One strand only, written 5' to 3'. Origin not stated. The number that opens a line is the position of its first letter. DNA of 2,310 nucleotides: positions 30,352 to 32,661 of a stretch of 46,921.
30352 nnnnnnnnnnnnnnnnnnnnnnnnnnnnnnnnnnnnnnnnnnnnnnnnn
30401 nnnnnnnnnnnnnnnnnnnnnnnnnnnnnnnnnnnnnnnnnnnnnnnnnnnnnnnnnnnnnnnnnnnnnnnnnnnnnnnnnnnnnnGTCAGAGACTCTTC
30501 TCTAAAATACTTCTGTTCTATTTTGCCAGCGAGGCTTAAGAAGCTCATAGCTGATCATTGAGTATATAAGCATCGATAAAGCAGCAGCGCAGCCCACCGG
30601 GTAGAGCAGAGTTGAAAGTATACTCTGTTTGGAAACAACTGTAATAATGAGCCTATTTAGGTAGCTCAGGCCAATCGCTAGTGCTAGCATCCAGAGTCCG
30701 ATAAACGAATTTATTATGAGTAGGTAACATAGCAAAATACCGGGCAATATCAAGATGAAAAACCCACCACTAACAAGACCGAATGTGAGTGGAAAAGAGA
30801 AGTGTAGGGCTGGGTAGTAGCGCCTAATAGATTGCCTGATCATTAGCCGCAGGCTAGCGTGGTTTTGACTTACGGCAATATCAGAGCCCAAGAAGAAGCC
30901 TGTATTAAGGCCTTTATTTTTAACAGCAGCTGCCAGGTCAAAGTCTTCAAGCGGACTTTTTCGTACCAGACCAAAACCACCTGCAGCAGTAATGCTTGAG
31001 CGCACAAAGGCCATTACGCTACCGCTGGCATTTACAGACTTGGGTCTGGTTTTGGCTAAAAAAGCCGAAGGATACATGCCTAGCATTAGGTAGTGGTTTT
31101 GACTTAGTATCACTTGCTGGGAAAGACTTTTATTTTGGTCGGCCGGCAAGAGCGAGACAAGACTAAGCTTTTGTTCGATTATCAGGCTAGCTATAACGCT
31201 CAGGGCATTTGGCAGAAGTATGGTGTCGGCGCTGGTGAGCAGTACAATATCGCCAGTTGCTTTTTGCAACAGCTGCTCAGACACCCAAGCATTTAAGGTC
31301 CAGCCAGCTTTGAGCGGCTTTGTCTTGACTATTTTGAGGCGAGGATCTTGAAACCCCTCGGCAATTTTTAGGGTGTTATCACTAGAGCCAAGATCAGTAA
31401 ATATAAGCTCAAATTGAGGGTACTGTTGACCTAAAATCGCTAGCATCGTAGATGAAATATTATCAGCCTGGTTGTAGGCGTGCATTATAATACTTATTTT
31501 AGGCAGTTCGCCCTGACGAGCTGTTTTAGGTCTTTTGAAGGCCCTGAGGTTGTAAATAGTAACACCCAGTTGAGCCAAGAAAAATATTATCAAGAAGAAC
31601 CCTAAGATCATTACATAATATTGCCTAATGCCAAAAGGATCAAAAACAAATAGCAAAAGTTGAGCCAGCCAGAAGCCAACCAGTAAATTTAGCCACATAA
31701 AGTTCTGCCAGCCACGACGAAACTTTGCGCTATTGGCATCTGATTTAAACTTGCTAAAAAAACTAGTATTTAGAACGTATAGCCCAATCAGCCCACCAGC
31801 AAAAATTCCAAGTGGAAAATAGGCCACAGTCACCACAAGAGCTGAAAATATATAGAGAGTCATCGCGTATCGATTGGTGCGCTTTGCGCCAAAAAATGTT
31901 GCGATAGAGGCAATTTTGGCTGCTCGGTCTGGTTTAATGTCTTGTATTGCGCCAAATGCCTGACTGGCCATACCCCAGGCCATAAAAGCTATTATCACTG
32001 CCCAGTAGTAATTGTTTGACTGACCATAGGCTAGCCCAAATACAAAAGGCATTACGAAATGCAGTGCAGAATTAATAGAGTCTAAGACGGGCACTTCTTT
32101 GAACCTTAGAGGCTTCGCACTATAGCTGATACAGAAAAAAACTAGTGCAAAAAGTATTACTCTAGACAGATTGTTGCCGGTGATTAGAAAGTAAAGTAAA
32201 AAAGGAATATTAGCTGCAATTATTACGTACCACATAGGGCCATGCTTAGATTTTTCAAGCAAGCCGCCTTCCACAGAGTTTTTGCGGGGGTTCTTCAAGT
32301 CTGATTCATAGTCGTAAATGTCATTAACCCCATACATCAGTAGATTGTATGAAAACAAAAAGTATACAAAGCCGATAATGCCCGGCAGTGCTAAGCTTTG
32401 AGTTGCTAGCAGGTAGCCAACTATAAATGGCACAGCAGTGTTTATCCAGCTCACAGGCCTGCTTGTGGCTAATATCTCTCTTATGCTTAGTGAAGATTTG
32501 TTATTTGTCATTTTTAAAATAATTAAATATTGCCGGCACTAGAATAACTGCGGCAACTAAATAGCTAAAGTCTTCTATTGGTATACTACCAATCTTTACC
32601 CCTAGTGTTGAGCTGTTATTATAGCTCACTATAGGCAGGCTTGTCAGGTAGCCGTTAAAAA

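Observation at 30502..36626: Complete C50-style carotenoid gene cluster in an otherwise minimal housekeeping context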

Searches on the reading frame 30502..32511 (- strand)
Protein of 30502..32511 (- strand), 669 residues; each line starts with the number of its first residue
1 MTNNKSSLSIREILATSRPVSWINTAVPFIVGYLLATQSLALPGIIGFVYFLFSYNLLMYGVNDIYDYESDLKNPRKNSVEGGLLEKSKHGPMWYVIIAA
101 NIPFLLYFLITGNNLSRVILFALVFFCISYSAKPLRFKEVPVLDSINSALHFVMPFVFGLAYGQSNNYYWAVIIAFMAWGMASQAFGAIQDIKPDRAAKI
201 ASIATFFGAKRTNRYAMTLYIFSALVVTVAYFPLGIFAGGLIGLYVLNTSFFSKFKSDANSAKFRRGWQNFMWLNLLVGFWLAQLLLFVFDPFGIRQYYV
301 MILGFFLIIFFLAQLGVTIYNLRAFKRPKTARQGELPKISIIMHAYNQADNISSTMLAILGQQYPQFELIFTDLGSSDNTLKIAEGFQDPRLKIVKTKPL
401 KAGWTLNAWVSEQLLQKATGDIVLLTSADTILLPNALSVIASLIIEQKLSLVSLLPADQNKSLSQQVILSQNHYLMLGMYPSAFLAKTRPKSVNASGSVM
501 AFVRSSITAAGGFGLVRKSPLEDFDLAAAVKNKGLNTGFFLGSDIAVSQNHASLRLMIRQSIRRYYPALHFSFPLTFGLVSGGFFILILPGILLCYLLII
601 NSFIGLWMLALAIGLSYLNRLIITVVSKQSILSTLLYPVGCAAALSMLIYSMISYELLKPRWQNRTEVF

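Call 3: search_protein_families(library=pfam, proteins=[window:30502-32511:-], max_evalue=0.01)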
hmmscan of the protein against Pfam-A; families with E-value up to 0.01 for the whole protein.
window:30502-32511:- (669 aa): 5 families
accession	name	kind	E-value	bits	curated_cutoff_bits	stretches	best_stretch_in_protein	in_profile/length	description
PF01040.23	UbiA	-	3.1e-23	82.8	34.2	1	27-272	3-247/250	UbiA prenyltransferase family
PF00535.33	Glycos_transf_2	-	8.1e-14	52.3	23.3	1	340-454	1-113/168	Glycosyl transferase family 2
PF13641.12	Glyco_tranf_2_3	-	3.7e-11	43.9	27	1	337-566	1-229/230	Glycosyltransferase like family 2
PF13506.12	Glyco_transf_21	-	1.3e-07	31.7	21.7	1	412-539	23-146/174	Glycosyl transferase family 21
PF10111.15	Glyco_tranf_2_2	-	0.00014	21.9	27.3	1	341-527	2-196/276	Glycosyltransferase like family 2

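Call 4: search_protein_families(library=ncbifam, proteins=[window:30502-32511:-], max_evalue=0.01)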
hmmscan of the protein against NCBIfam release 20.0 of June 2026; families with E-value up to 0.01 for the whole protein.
window:30502-32511:- (669 aa): 22 families
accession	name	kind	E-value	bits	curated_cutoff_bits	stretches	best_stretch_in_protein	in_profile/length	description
NF009608.0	PRK13105.1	equivalog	2.8e-96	322.1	217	1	8-288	7-287/291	prenyltransferase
NF010119.0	PRK13595.1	equivalog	4.1e-46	157.8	248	1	5-229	7-231/292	prenyltransferase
NF009516.0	PRK12875.1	equivalog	1.4e-44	152.3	205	1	8-237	15-245/292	prenyltransferase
TIGR03469.1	HpnB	hypoth_equivalog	2.6e-30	105.7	379.25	1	326-653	33-369/386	hopene-associated glycosyltransferase HpnB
NF045692.1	OglycostaseCruG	equivalog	2.7e-16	59.5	600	1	324-545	28-253/386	2'-O-glycosyltransferase CruG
NF009523.0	PRK12884.1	equivalog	2.9e-16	59.5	269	1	11-236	5-223/279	prenyltransferase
TIGR03937.1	PgaC_IcaA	equivalog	5.8e-13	48.6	422.3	1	326-462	34-169/407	poly-beta-1,6-N-acetyl-D-glucosamine synthase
TIGR03472.1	HpnI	equivalog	1.6e-11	43.7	310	1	316-650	17-346/373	bacteriohopanetetrol glucosamine biosynthesis glycosyltransferase HpnI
NF053739.1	GlytfEpsEBac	equivalog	1.3e-09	37.4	450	1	337-438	1-101/265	glycosyltransferase EpsE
NF041875.1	EPS_EpsD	equivalog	4e-09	36.3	370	1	339-560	1-219/325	exopolysaccharide biosynthesis glycosyltransferase EpsD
NF050050.1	ProtGlycPglI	equivalog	1.5e-08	34.4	500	1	337-442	2-106/306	GalNAc(5)-diNAcBac-PP-undecaprenol beta-1,3-glucosyltransferase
TIGR04283.1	glyco_like_mftF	equivalog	3.4e-08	33.4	182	1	339-448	1-101/221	TIGR04283 family arsenosugar biosynthesis glycosyltransferase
NF007482.0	PRK10073.1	equivalog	7e-08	31.8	423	1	336-450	5-116/334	glycosyltransferase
TIGR01475.1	ubiA_other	subfamily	1.7e-06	27.7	180.8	1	28-280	19-270/282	UbiA-like polyprenyltransferase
NF009511.0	PRK12871.1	equivalog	2.8e-06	26.9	281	1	95-264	103-274/297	prenyltransferase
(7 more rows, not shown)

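Call 8: find_homologous_proteins(query=window:30502-32511:-, max_evalue=1e-10)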
Query window:30502-32511:- (669 aa): 194 proteins with E <= 1e-10 among 8000 candidates; the best 120 are listed.
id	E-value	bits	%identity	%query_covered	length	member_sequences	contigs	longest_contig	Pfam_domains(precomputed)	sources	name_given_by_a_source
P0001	0.0e+0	1454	99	100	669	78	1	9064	PF13506.14,PF13641.13,PF01040.24,PF00535.33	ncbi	-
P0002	0.0e+0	1266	83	100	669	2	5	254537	PF13632.13,PF13506.14,PF13641.13,PF01040.24,PF00535.33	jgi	-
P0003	0.0e+0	1216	79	99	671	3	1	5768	PF13632.13,PF10111.15,PF13506.14,PF13641.13,PF01040.24,PF00535.33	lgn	-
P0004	0.0e+0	1152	76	100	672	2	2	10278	PF13632.13,PF10111.15,PF13506.14,PF13641.13,PF01040.24,PF00535.33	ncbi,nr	ncbi:prenyltransferase [Candidatus Saccharibacteria bacterium]|nr:prenyltransferase [Candidatus Sacc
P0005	0.0e+0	1149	75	100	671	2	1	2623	PF13632.13,PF10111.15,PF13506.14,PF13641.13,PF01040.24,PF00535.33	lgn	-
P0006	0.0e+0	1118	74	100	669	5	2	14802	PF13506.14,PF13641.13,PF01040.24,PF00535.33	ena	-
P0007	0.0e+0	1109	72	100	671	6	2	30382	PF13506.14,PF13641.13,PF01040.24,PF00535.33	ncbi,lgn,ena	ncbi:MAG: prenyltransferase [Candidatus Saccharibacteria bacterium]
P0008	0.0e+0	1108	72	100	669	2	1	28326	PF13632.13,PF10111.15,PF13506.14,PF13641.13,PF01040.24,PF00535.33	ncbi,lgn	-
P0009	0.0e+0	1103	70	100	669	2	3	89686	PF13632.13,PF13506.14,PF13641.13,PF01040.24,PF00535.33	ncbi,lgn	-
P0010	0.0e+0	1053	68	100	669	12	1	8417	PF13632.13,PF13506.14,PF13641.13,PF01040.24,PF00535.33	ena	-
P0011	0.0e+0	1052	68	100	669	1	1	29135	PF13632.13,PF10111.15,PF13506.14,PF13641.13,PF01040.24,PF00535.33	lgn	-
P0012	0.0e+0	1052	68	100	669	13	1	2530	PF13632.13,PF10111.15,PF13506.14,PF13641.13,PF01040.24,PF00535.33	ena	-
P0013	0.0e+0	1046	67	100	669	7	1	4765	PF13632.13,PF10111.15,PF13506.14,PF13641.13,PF01040.24,PF00535.33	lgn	-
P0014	0.0e+0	1045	68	100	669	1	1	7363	PF13632.13,PF10111.15,PF13506.14,PF13641.13,PF01040.24,PF00535.33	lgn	-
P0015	0.0e+0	1041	67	100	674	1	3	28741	PF13632.13,PF10111.15,PF13506.14,PF13641.13,PF01040.24,PF00535.33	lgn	-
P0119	1.1e-68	251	31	88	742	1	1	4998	PF10111.15,PF13641.13,PF01040.24,PF18916.6,PF00535.33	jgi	jgi:lycopene cyclase domain-containing protein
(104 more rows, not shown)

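Call 14: find_encoding_contigs(protein=window:30502-32511:-, flank=10000, max_places=4)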
Protein window:30502-32511:- (669 aa): 1 contig read that carries it; 1 place shown.
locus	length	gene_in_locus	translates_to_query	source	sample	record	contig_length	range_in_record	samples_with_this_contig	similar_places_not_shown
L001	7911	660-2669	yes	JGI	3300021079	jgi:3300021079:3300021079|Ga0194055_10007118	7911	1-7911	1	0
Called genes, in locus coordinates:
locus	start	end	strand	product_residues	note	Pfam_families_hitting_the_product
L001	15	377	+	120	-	-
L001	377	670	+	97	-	PF18916:Lycopene_cyc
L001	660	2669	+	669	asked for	PF01040:UbiA, PF13506:Glyco_transf_21, PF00535:Glycos_transf_2, PF13641:Glyco_tranf_2_3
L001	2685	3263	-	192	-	PF00406:ADK, PF13207:AAA_17, PF13238:AAA_18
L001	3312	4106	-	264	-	-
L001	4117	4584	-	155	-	-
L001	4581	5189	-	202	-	PF07638:Sigma70_ECF, PF04542:Sigma70_r2, PF08281:Sigma70_r4_2, PF04545:Sigma70_r4 (weak)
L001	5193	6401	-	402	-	PF12704:MacB_PCD, PF02687:FtsX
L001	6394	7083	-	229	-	PF00005:ABC_tran, PF02463:SMC_N (weak)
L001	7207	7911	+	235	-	?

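Call 24: find_related_loci(query=A2, collection=genome_contigs, flank=10000)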
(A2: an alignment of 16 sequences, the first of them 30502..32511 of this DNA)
Query A2 (669 aa) in genome_contigs; peptide patterns used: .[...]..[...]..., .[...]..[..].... (x = any residue, [..] = any of these).
94 stretches matched a pattern; 52 encode a relative of the query (tblastn E <= 1e-3); 50 distinct loci.
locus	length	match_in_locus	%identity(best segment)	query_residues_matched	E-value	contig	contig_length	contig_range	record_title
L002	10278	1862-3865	76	2-669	0e+0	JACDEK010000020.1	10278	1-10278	MAG: Candidatus Saccharibacteria bacterium isolate MGR_bin358 SD2903_NODE_995_length_10278_cov_0.697862, whole genome sh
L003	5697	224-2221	73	2-669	0e+0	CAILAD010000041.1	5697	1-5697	uncultured bacterium isolate Umea_bin-07027 genome assembly, contig: bin-07027:41/49, whole genome shotgun sequence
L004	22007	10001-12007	72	1-669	0e+0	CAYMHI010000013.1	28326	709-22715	MAG TPA_asm: uncultured Candidatus Saccharibacteria bacterium isolate SRP342105_co2_402 genome assembly, contig: NODE_16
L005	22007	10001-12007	70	1-669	0e+0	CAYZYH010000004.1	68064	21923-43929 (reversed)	MAG TPA_asm: uncultured Candidatus Saccharibacteria bacterium isolate SRP342105_co1_503 genome assembly, contig: NODE_49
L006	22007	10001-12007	68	1-669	0e+0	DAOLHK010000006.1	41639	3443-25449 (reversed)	MAG TPA_asm: Candidatus Saccharibacteria bacterium isolate AMR_MDS_0256 NODE_25_length_41639_cov_13.112952, whole genome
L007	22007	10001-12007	66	1-669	0e+0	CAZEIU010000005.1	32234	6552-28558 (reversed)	MAG TPA_asm: uncultured Candidatus Saccharibacteria bacterium isolate binchicken_co118_318 genome assembly, contig: NODE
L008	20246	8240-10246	67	1-669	0e+0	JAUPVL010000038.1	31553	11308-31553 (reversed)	MAG: Patescibacteria group bacterium isolate erpe_2018_sw_30hr_WHONDRS-SW48-000095_B_bin.41 scaffold_687988, whole genom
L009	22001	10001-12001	64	3-669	0e+0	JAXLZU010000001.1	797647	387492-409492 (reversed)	MAG: Candidatus Saccharibacteria bacterium isolate STL-PAT10 C2.14.fa-1, whole genome shotgun sequence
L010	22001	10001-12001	64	3-669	0e+0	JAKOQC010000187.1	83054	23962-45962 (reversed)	MAG: bacterium isolate all_maxbin.105 k201_547959, whole genome shotgun sequence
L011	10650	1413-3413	64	3-669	0e+0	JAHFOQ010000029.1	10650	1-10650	MAG: bacterium isolate nzgw507 NODE_7204_length_10651_cov_4.700855, whole genome shotgun sequence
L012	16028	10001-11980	53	9-668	0e+0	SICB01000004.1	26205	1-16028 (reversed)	MAG: Patescibacteria group bacterium isolate Baikal-deep-G192 BACOMB-C8596, whole genome shotgun sequence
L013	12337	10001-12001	52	2-668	0e+0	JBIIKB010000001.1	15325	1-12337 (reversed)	MAG: Candidatus Saccharimonadia bacterium isolate ME2001-10-09pf_3300042861_group1_bin39 Rohwer_bin1541_scaffold_3767_c1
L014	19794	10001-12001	52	2-668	0e+0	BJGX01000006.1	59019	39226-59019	Candidatus Saccharibacteria bacterium LBMAG_Ca.Saccharibacteria_epi.bin1 DNA, sequence06, whole genome shotgun sequence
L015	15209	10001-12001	52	1-668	0e+0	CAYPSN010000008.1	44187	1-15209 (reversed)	MAG TPA_asm: uncultured Candidatus Saccharibacteria bacterium isolate SRP133034_co1_64 genome assembly, contig: NODE_623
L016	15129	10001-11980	52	9-668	0e+0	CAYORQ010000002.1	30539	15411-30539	MAG TPA_asm: uncultured Candidatus Saccharibacteria bacterium isolate binchicken_co321_112 genome assembly, contig: NODE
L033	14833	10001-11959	44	9-667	0e+0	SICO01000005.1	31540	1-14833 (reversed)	MAG: Candidatus Saccharibacteria bacterium isolate Baikal-deep-G207 BACOMB-C6308, whole genome shotgun sequence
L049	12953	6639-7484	43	10-290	2e-63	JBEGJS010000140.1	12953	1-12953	MAG: Actinomycetota bacterium isolate NASQAN2015_172_B_bin.52 scaffold_445622, whole genome shotgun sequence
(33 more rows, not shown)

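Call 36: search_protein_families(library=ncbifam, proteins=[L049:6627-7505:+, L033:9968-11965:+], max_evalue=1e-10)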
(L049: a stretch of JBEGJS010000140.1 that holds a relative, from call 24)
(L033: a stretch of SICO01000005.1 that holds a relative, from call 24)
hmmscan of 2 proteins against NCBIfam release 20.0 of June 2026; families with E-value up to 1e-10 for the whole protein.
L049:6627-7505:+ (292 aa): 3 families
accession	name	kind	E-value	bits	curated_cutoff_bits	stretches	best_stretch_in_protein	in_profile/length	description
NF009608.0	PRK13105.1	equivalog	5.3e-130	432.8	217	1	2-286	6-289/291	prenyltransferase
NF010119.0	PRK13595.1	equivalog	2.7e-44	151.8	248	1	5-285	12-285/292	prenyltransferase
NF009516.0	PRK12875.1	equivalog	1.6e-37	129.1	205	1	4-285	16-288/292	prenyltransferase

L033:9968-11965:+ (665 aa): 4 families
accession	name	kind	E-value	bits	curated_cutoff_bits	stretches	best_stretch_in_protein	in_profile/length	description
NF009608.0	PRK13105.1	equivalog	7.2e-53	179.6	217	1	13-285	9-287/291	prenyltransferase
NF009516.0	PRK12875.1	equivalog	6.6e-23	81.2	205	1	16-284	20-286/292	prenyltransferase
NF010119.0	PRK13595.1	equivalog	9.1e-20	71.3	248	1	14-253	13-257/292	prenyltransferase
TIGR03469.1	HpnB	hypoth_equivalog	1.3e-16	60.6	379.25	1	330-663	40-383/386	hopene-associated glycosyltransferase HpnB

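Call 51: search_solved_structures(query=window:30502-32511:-, max_evalue=0.001)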
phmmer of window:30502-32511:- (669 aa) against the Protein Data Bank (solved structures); distinct sequences matched with E-value up to 0.001: 5.
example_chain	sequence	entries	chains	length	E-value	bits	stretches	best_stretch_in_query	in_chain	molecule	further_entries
1h7l_A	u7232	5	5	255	8.8e-07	31.2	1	337-438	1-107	SPORE COAT POLYSACCHARIDE BIOSYNTHESIS PROTEIN SPSA | PROTEIN (SPORE COAT POLYSACCHARIDE BIOSYNTHESIS PROTEIN SPSA)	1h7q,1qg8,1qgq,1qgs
8vh7_A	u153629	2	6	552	5e-05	25.4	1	336-452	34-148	Heparosan synthase B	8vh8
8viw_A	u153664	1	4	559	5.1e-05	25.3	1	336-452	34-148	Heparosan synthase B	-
2z87_A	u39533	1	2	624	5.3e-05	25.3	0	322-409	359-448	Chondroitin synthase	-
2z86_A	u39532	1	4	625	5.4e-05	25.3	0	322-409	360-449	Chondroitin synthase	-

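Call 68: search_protein_families(library=ncbifam, proteins=[L049:3525-4418:+], max_evalue=1e-12)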
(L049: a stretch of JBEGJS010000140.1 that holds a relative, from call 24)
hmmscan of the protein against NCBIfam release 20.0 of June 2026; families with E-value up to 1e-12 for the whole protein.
L049:3525-4418:+ (297 aa): 4 families
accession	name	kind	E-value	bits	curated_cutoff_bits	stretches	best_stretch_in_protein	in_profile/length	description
TIGR03465.1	HpnD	equivalog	1.3e-24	86.7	278.6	1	28-292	3-266/267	presqualene diphosphate synthase HpnD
NF045686.1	PhytoSynCyanob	equivalog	8.2e-19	67.8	550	1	22-292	23-305/310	15-cis-phytoene synthase CrtB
NF042419.1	Phyto_syn_CrtB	equivalog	6.4e-17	62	480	1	23-288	7-280/306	15-cis-phytoene synthase CrtB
TIGR03464.1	HpnC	equivalog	1.5e-14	54.1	250.45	1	34-263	9-221/267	squalene synthase HpnC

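Call 79: predict_structure(alignment_id=A2)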
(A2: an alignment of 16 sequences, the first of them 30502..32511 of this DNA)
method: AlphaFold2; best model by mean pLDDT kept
length: 669 residues; sequences in the alignment: 16
mean_pLDDT: 86.6   pTM: 0.82
mean pLDDT of the five models: 86.6, 83.4, 83.0, 82.9, 79.2
residues with pLDDT >= 90: 334; 70-90: 284; 50-70: 31; < 50: 20
segments of 3 or more residues with pLDDT < 50: 1-4, 77-82, 660-669
pLDDT, mean of each block of 10 residues (from residue 1): 59 83 88 89 93 91 70 51 67 91 95 94 88 67 83 93 91 94 91 79 87 96 96 91 94 88 88 88 85 82 94 95 88 79 91 93 92 91 93 93 88 95 93 92 92 89 87 87 83 78 93 86 85 90 88 82 84 88 91 92 90 93 90 88 93 78 37
secondary structure, 60 per line:
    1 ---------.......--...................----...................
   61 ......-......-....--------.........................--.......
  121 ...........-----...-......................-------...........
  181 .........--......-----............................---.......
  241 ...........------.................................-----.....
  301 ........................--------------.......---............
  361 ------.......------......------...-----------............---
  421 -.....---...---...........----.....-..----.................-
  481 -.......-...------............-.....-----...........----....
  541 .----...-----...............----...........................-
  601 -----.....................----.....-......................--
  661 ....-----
elements in order: H10-16 H19-37 H42-66 H68-73 H75-78 H87-111 H114-131 H141-162 H170-189 H192-197 H203-230 H234-251 H258-290 H296-324 E339-345 H349-360 E367-373 H380-385 E392-394 H406-417 E422-426 E430-432 H436-446 E451-455 H463-479 H482-488 E499-503 H504-510 H512-516 H522-532 E537-541 E546-548 H554-568 H573-599 H606-626 H631-635 H637-658 H661-664
